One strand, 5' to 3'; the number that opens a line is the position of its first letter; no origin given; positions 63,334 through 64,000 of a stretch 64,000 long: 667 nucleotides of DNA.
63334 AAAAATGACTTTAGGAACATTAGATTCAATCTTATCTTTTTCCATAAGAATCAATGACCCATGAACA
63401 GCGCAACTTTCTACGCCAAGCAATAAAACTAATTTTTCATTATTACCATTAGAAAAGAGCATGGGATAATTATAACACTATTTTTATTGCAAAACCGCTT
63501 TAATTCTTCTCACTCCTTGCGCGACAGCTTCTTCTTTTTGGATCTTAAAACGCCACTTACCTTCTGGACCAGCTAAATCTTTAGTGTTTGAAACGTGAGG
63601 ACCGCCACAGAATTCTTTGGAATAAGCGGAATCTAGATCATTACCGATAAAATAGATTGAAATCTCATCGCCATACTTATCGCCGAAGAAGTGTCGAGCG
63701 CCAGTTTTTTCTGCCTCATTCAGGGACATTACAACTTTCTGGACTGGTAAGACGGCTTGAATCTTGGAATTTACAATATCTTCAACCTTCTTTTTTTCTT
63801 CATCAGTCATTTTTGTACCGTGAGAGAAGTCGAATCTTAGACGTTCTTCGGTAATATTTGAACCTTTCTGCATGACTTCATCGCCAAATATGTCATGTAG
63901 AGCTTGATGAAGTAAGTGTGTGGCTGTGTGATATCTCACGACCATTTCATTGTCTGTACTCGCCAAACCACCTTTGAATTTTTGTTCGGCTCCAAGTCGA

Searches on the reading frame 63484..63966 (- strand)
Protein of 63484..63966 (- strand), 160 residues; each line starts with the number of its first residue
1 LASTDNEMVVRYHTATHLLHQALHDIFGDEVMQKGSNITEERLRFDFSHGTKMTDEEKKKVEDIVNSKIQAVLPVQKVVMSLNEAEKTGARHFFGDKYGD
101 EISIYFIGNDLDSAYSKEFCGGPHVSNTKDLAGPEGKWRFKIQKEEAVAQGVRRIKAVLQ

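Call 34: search_protein_families(library=pfam, proteins=[window:63484-63966:-], max_evalue=0.001)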
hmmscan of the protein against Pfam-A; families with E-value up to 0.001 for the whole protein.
window:63484-63966:- (160 aa): 1 family
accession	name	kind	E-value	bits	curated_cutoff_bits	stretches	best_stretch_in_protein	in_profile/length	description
PF07973.19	tRNA_SAD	-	3.5e-12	46.5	24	1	102-155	1-43/44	Threonyl and Alanyl tRNA synthetase second additional domain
